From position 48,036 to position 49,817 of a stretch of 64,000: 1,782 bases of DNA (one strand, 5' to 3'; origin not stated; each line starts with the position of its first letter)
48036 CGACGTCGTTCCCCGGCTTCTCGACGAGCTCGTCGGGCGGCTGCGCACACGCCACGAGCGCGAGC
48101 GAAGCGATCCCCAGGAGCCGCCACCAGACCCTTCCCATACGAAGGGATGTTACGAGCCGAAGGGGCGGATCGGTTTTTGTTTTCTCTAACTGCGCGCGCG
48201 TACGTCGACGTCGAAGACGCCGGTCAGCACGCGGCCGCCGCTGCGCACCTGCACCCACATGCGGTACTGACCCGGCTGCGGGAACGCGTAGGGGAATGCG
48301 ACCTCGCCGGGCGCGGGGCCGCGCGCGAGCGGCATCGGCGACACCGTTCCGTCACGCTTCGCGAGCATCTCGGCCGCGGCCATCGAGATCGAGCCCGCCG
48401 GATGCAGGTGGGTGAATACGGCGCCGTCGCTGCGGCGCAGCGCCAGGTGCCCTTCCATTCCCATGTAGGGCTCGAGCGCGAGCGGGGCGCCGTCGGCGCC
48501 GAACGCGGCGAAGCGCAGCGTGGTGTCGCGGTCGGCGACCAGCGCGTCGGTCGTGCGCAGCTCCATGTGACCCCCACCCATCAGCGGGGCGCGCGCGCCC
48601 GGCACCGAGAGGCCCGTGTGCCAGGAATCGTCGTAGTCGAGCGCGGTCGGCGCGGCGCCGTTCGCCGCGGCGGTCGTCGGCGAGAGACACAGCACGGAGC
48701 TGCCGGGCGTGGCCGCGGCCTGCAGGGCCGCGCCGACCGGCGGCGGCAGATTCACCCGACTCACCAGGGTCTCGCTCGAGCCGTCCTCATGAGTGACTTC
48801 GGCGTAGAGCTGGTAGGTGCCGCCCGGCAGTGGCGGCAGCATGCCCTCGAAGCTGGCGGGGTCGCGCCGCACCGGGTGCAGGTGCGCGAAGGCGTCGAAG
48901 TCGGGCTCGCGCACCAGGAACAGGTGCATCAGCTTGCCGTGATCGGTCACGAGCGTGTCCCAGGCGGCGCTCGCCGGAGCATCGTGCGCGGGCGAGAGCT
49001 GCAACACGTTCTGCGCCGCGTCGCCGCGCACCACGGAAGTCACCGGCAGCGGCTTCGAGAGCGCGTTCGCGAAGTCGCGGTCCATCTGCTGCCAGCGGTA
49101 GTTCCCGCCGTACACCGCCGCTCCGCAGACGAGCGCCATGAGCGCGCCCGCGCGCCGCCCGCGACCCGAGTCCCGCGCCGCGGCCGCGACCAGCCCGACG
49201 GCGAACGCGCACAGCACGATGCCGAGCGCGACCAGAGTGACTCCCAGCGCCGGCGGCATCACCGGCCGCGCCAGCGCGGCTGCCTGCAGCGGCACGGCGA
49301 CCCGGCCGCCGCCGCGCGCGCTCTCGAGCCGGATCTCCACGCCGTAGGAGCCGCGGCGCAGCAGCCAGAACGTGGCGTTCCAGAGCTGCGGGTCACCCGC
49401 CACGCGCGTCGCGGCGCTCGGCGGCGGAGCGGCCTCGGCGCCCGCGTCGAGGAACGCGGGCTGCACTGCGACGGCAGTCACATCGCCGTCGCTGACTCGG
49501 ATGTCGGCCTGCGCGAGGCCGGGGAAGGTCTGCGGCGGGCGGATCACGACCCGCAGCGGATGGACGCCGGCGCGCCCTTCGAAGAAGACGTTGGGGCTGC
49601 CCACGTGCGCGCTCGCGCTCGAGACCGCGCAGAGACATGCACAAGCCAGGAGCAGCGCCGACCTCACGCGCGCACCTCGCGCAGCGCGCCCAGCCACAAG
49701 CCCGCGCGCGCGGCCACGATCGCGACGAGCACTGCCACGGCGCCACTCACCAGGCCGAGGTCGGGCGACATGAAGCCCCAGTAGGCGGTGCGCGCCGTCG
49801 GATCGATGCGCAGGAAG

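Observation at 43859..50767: Porin-cytochrome (MtrAB/PioAB-type) electron conduit embedded in a five-gene minus-strand string with uncharacterised partners and no CymA/NapC-type quinol dehydrogenase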

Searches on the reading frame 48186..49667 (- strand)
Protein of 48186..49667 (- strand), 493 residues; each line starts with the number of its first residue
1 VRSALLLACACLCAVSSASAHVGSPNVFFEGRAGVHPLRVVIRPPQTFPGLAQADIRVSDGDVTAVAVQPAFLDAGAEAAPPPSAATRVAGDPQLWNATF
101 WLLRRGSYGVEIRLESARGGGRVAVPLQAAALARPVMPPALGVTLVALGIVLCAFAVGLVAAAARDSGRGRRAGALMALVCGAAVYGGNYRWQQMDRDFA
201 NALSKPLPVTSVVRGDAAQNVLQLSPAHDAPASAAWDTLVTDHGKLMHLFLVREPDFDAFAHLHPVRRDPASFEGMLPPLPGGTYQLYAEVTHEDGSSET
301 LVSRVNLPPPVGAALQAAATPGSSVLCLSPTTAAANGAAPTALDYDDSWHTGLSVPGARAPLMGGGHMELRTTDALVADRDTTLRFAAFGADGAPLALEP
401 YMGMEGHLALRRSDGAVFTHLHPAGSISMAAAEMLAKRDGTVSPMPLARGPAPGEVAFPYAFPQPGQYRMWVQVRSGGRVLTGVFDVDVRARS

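Call 3: search_protein_families(library=pfam, proteins=[window:48186-49667:-], max_evalue=0.1)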
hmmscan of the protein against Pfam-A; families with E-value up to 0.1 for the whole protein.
window:48186-49667:- (493 aa): 1 family
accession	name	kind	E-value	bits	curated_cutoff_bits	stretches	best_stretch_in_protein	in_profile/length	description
PF09925.14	DUF2157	-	0.066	13.4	32.4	0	141-203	34-97/146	Predicted membrane protein (DUF2157)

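Call 4: search_protein_families(library=ncbifam, proteins=[window:48186-49667:-], max_evalue=0.1)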
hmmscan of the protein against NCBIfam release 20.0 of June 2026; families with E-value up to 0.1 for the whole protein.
window:48186-49667:- (493 aa): 0 families

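Call 8: find_homologous_proteins(query=window:48186-49667:-)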
Query window:48186-49667:- (493 aa): 2129 proteins with E <= 0.001 among 8000 candidates; the best 120 are listed.
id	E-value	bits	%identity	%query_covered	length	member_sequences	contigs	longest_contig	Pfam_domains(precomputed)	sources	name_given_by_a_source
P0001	0.0e+0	1090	100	100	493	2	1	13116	-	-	-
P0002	2.3e-255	866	81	96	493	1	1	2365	-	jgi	jgi:hypothetical protein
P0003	3.8e-255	865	81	97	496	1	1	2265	-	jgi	jgi:hypothetical protein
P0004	2.6e-251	853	77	99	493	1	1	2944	-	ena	-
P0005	4.0e-249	845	80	96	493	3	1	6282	-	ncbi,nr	ncbi:MAG TPA: hypothetical protein VMR86_02205 [Myxococcota bacterium]|nr:hypothetical protein [Myxo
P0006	2.5e-247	840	80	96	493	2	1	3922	-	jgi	-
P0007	4.4e-246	835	77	99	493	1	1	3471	-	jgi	jgi:hypothetical protein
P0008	5.4e-245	832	79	96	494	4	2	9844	-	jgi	jgi:hypothetical protein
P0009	1.3e-230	784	74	96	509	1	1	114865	-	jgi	jgi:hypothetical protein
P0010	3.5e-229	780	74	95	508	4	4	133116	-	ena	-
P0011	4.4e-229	779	72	100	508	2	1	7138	-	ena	-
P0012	1.3e-227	774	73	95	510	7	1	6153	-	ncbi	-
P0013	1.2e-226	771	72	97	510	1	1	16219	-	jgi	jgi:hypothetical protein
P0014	1.4e-223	761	73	95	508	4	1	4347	-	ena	-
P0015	3.0e-223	760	71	95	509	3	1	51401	-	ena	-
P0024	6.5e-200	683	67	96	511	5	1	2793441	-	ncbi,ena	-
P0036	3.3e-167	575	58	95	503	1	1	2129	-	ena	-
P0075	6.9e-148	512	53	97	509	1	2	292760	-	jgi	jgi:hypothetical protein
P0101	2.1e-144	500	53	98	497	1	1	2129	-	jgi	jgi:hypothetical protein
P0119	1.6e-142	494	52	96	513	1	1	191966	-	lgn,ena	-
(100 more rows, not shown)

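Call 9: find_encoding_contigs(protein=P0024, flank=8000, max_places=2)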
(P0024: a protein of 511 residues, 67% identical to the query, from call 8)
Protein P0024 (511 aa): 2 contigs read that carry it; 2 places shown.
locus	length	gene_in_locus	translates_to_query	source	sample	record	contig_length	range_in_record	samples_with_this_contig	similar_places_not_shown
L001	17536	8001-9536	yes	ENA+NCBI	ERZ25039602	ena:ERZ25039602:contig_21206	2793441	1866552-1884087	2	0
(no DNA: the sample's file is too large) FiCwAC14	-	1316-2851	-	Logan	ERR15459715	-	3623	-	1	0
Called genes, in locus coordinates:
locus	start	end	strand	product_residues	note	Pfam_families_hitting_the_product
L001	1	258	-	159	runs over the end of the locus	PF00583:Acetyltransf_1, PF13673:Acetyltransf_10, PF13508:Acetyltransf_7, PF08445:FR47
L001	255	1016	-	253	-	PF00106:adh_short, PF13561:adh_short_C2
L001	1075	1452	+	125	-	PF00293:NUDIX, PF14815:NUDIX_4 (weak)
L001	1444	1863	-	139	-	PF04828:GFA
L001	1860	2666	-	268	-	PF13489:Methyltransf_23, PF08241:Methyltransf_11, PF08242:Methyltransf_12, PF13649:Methyltransf_25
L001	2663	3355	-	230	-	PF00583:Acetyltransf_1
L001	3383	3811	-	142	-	PF04828:GFA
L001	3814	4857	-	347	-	PF01636:APH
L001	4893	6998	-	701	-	PF05977:MFS_3, PF07690:MFS_1, PF01553:Acyltransferase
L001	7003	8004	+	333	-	-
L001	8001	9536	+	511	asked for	-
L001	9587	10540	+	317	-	PF14522:Cytochrome_C7 (faint), PF22113:Mtrc-MtrF_II-IV_dom (weak), PF22678:Cytochrom_c_NrfB-like, PF09699:Paired_CXXCH_1 (weak), PF14537:Cytochrom_c3_2 (weak), PF09699:Paired_CXXCH_1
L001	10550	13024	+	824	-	PF11854:MtrB_PioB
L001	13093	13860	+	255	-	-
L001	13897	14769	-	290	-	PF01909:NTP_transf_2, PF18765:Polbeta (weak), PF13228:DUF4037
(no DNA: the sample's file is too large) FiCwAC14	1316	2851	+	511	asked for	-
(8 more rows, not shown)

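Call 10: find_encoding_contigs(protein=P0075, flank=8000, max_places=2)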
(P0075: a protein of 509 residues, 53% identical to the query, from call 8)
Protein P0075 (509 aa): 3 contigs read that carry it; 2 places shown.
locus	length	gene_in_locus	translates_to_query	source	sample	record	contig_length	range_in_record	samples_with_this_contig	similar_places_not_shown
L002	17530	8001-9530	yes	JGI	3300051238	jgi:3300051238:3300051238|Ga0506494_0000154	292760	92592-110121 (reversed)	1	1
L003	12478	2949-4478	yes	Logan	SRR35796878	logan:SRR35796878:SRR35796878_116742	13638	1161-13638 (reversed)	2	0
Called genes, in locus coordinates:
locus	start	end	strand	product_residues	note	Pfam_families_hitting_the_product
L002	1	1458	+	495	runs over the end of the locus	PF02366:PMT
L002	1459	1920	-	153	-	-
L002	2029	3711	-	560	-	PF00884:Sulfatase (faint), PF01663:Phosphodiest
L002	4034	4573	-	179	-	-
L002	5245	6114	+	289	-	PF11604:CusF_Ec, PF00578:AhpC-TSA (weak), PF08534:Redoxin, PF02630:SCO1-SenC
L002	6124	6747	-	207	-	-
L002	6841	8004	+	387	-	-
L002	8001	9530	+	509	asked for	-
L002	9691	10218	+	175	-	PF04542:Sigma70_r2, PF08281:Sigma70_r4_2, PF04545:Sigma70_r4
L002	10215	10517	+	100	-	-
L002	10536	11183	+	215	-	PF13801:Metal_resist (weak)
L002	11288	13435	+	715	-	-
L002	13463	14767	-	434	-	PF04542:Sigma70_r2, PF08281:Sigma70_r4_2 (weak), PF20239:DUF6596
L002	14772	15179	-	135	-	PF03795:YCII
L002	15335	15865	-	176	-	-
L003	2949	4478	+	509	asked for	-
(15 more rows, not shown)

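Call 11: find_encoding_contigs(protein=P0119, flank=8000, max_places=2)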
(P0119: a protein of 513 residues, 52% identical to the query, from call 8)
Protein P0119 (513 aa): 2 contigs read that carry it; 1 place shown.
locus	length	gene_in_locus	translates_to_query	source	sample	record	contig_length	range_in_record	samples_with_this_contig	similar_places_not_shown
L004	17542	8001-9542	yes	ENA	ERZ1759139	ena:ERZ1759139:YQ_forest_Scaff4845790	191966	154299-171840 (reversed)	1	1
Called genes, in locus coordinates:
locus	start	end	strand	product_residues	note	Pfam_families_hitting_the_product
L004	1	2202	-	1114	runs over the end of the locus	PF00069:Pkinase, PF07714:PK_Tyr_Ser-Thr, PF24814:WD40_Prp19, PF25174:Beta-prop_THOC3, PF23381:Beta-prop_IFT122_1st, PF24807:WD40_CDC20-Fz, PF24817:WD40_WDHD1_1st, PF25175:Beta-prop_WDR5, +115 more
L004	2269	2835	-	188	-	PF07638:Sigma70_ECF, PF04545:Sigma70_r4 (weak), PF08281:Sigma70_r4_2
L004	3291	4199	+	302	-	PF01435:Peptidase_M48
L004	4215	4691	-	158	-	PF04972:BON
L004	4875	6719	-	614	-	PF00664:ABC_membrane, PF02463:SMC_N, PF00005:ABC_tran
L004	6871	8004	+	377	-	-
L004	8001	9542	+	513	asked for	-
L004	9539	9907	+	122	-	PF25937:DUF7980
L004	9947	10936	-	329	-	PF03807:F420_oxidored (weak), PF02153:PDH_N, PF20463:PDH_C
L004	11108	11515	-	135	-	PF01850:PIN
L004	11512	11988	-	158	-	-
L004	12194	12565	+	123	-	PF21814:DUF6883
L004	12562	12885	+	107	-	PF16277:DUF4926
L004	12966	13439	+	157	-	-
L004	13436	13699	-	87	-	-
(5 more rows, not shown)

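Call 23: predict_structure(alignment_id=A1)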
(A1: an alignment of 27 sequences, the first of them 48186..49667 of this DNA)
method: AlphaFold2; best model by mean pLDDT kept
length: 493 residues; sequences in the alignment: 27
mean_pLDDT: 76.3   pTM: 0.71
mean pLDDT of the five models: 76.3, 71.2, 69.3, 68.0, 64.4
residues with pLDDT >= 90: 111; 70-90: 236; 50-70: 109; < 50: 37
segments of 3 or more residues with pLDDT < 50: 16-23, 131-137, 313-324, 331-339
pLDDT, mean of each block of 10 residues (from residue 1): 64 51 64 91 69 86 91 77 84 85 80 92 81 50 71 70 61 71 72 68 72 76 84 73 83 90 87 85 91 79 86 45 48 42 79 79 88 85 90 91 86 86 65 59 55 86 88 88 92 75
secondary structure, 60 per line:
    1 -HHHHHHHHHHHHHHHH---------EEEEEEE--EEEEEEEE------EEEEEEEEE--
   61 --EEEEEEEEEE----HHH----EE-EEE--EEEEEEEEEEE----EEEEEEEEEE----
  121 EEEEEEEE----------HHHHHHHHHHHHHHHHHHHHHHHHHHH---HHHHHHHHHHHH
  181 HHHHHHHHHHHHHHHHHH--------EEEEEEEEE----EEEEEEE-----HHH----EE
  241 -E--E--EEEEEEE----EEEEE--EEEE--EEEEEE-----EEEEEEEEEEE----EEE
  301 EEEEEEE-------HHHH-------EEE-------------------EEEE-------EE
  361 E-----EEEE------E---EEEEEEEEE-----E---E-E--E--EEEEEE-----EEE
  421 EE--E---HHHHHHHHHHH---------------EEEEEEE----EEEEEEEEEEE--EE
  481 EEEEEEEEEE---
elements in order: H2-17 E27-33 E36-43 E50-58 E63-72 E87-89 E92-102 E107-116 E121-128 H139-165 H169-198 E207-215 E220-226 E248-254 E259-263 E266-269 E272-277 E283-293 E298-307 H315-318 E326-328 E348-351 E359-361 E367-370 E381-389 E407-412 E418-422 H429-439 E455-461 E466-476 E479-490

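Call 26: fold_search(model_id=the predicted structure, library=pdb)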
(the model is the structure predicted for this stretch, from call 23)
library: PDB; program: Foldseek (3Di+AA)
matches with E <= 10: 1823; with E <= 0.001: 131
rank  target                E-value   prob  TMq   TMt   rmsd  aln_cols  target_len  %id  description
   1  6xi3                  2.2e-07  1.00  0.15  0.18  26.1       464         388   10  Crystal structure of tetra-tandem repeat in extending region of large adhesion protein (released 2020-10-14)
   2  8v2b_B                3.2e-07  1.00  0.14  0.13  21.3       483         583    8  Cryo-EM structure of mouse type II OSM receptor complex: model for full extracellular assembly (released 2024-11-20)
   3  8oe4_D                6.5e-07  1.00  0.15  0.15  22.1       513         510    8  Cryo-EM structure of a pre-dimerized human IL-23 complete extracellular signaling complex. (released 2024-02-07)
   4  5i99                  7.2e-07  1.00  0.16  0.19  30.3       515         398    7  Crystal structure of mouse CNTN3 Ig5-Fn2 domains (released 2016-08-31)
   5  2y25_A                8.0e-07  0.99  0.13  0.18  29.0       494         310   10  Crystal structure of the myomesin domains My11-My13 (released 2011-12-21)
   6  8iyk_F                1.9e-06  0.98  0.15  0.09  42.2       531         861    8  Tail tip conformation 1 of phage lambda tail (released 2023-10-18)
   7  8v29_B                2.2e-06  1.00  0.15  0.13  22.7       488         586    8  Cryo-EM structure of human type I OSM receptor complex: model for full extracellular assembly (released 2024-11-20)
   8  7nyc_A                2.9e-06  0.97  0.15  0.07  22.0       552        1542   10  cryoEM structure of 3C9-sMAC (released 2021-10-06)
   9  8eok_G                3.4e-06  0.99  0.14  0.11  21.1       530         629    7  Structure of the C3bB proconvertase in complex with lufaxin and factor Xa (released 2023-08-30)
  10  8dpt_A                4.5e-06  0.99  0.16  0.19  27.2       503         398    9  The structure of the IL-11 signalling complex, with full-length extracellular gp130 (released 2023-11-29)
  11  6za2_A                4.7e-06  0.99  0.14  0.08  20.6       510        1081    8  Crystal structure of dimeric latent PorU from Porphyromonas gingivalis (released 2021-09-29)
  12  8cml_E                5.3e-06  1.00  0.16  0.13  21.4       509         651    7  Cryo-EM structure of complement C5 in complex with nanobodies UNbC5-1 and UNbC5-2 (released 2023-09-27)
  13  9fx2                  5.9e-06  1.00  0.16  0.08  22.5       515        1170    7  Structure of methylamine activated CD109 (released 2025-03-19)
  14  6za2_B                5.9e-06  0.98  0.15  0.07  21.8       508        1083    8  Crystal structure of dimeric latent PorU from Porphyromonas gingivalis (released 2021-09-29)
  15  8d82_A                5.9e-06  0.91  0.14  0.12  27.5       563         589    9  Cryo-EM structure of human IL-6 signaling complex in detergent: model containing full extracellular domains (released 2023-03-29)
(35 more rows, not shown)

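Call 27: search_solved_structures(query=A1, max_evalue=10, show_alignments=3)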
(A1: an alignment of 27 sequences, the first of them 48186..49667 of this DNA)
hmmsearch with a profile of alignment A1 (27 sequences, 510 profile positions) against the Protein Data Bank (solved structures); distinct sequences matched with E-value up to 10: 1.
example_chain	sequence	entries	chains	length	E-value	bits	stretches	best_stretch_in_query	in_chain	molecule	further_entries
9ll2_A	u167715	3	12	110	0.052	15.4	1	62-120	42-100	Copper resistance protein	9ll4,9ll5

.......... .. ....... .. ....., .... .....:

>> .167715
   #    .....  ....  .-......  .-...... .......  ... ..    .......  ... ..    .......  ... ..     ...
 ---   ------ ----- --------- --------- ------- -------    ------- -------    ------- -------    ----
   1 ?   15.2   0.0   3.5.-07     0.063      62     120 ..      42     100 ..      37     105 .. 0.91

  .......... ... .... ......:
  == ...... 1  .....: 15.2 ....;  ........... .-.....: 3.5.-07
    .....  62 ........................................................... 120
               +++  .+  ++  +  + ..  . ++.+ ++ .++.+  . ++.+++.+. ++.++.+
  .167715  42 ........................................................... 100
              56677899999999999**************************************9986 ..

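Call 46: find_related_loci(query=A1, collection=genome_contigs, flank=10000)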
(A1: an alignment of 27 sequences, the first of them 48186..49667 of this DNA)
Query A1 (493 aa) in genome_contigs; peptide patterns used: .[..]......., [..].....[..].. (x = any residue, [..] = any of these).
141 stretches matched a pattern; 131 encode a relative of the query (tblastn E <= 1e-3); the best 80 are kept; 79 distinct loci.
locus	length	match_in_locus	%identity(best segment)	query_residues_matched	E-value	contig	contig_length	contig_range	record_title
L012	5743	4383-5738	72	21-456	0e+0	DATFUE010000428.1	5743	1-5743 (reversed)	MAG TPA_asm: Myxococcota bacterium isolate SMAG_U9429 k141_1048218, whole genome shotgun sequence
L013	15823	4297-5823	66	2-493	0e+0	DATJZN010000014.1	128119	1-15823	MAG TPA_asm: Myxococcota bacterium isolate SMAG_U15179 k141_2608155, whole genome shotgun sequence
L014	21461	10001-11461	68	21-489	0e+0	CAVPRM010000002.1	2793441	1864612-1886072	MAG: uncultured delta proteobacterium isolate MFD10007.bin.2.43 genome assembly, contig: contig_21206, whole genome shot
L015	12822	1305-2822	57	6-493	7e-170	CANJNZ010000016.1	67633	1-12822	MAG: Chthoniobacteraceae bacterium isolate RH-23may17-247 genome assembly, contig: RH-23may17-C2857, whole genome shotgu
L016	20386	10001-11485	57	17-493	5e-169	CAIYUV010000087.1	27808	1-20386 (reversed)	MAG: uncultured Spartobacteria bacterium isolate Umea_bin-08385 genome assembly, contig: bin-08385:087/295, whole genome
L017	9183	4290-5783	52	18-490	6e-151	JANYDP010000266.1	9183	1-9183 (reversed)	MAG: Verrucomicrobia bacterium isolate 336R_metabinner_71_sub 336R_k141_530135, whole genome shotgun sequence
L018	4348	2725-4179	54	5-490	1e-154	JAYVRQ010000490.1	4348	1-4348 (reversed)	MAG: Chthoniobacteraceae bacterium isolate GL73_DN_concoct_239_sub GL73_DN_concoct_239_sub_489, whole genome shotgun seq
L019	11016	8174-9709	54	1-491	4e-149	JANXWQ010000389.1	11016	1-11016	MAG: Chthoniobacter sp. isolate GL140_2_metabat_198_sub GL140_2_k141_2284065, whole genome shotgun sequence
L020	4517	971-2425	52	18-492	5e-151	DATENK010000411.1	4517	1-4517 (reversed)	MAG TPA_asm: Verrucomicrobiia bacterium isolate SMAG_U8967 k141_541097, whole genome shotgun sequence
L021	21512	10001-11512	51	7-491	1e-147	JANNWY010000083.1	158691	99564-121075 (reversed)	MAG: Chthoniobacteraceae bacterium isolate VAR_34_metabat_297 VAR_34_k141_2502001, whole genome shotgun sequence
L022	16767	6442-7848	55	18-493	8e-147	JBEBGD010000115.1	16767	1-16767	MAG: Chthoniobacteraceae bacterium isolate ASF_13 NODE_1732_length_16767_cov_4.438985, whole genome shotgun sequence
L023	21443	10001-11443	52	21-490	1e-146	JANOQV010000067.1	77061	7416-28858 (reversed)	MAG: Pedosphaera sp. isolate VAR_4_metabat_254_sub VAR_4_k141_919649, whole genome shotgun sequence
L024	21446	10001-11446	53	1-490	4e-146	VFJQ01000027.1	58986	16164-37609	MAG: Verrucomicrobia bacterium isolate Bin_38_5 c_000001009108, whole genome shotgun sequence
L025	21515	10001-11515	50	17-490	9e-146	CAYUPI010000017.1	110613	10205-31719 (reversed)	MAG TPA_asm: uncultured Verrucomicrobiota bacterium isolate binchicken_co185_233 genome assembly, contig: NODE_228_lengt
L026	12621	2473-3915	52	3-490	6e-144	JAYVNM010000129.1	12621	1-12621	MAG: Akkermansiaceae bacterium isolate GL65_DN_metabat_17 GL65_DN_metabat_17_128, whole genome shotgun sequence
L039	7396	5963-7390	49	17-490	6e-127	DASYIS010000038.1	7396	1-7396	MAG TPA_asm: Chthoniobacteraceae bacterium isolate SMAG_U4275 k141_2729796, whole genome shotgun sequence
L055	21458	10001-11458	43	5-491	8e-105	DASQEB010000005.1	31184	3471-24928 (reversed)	MAG TPA_asm: Thermoanaerobaculia bacterium isolate SMAG_U11742 k141_629208, whole genome shotgun sequence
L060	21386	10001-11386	43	21-489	5e-99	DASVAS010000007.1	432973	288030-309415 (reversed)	MAG TPA_asm: Thermoanaerobaculia bacterium isolate SMAG_U1959 k141_236312, whole genome shotgun sequence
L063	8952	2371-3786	42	20-489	5e-98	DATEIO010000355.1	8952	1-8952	MAG TPA_asm: Thermoanaerobaculia bacterium isolate SMAG_U8840 k141_1863222, whole genome shotgun sequence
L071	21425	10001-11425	41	18-489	2e-94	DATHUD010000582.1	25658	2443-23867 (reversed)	MAG TPA_asm: Thermoanaerobaculia bacterium isolate SMAG_U16097 k141_624660, whole genome shotgun sequence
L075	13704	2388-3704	41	20-493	1e-92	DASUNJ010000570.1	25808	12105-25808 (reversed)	MAG TPA_asm: Thermoanaerobaculia bacterium isolate SMAG_U1597 k141_804389, whole genome shotgun sequence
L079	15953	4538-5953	42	21-489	9e-92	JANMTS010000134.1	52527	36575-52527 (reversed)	MAG: Holophagales bacterium isolate SOY_29_metabat_132 SOY_29_k141_3013084, whole genome shotgun sequence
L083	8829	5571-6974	42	18-489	6e-89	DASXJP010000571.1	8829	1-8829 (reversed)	MAG TPA_asm: Thermoanaerobaculia bacterium isolate SMAG_U5251 k141_5212345, whole genome shotgun sequence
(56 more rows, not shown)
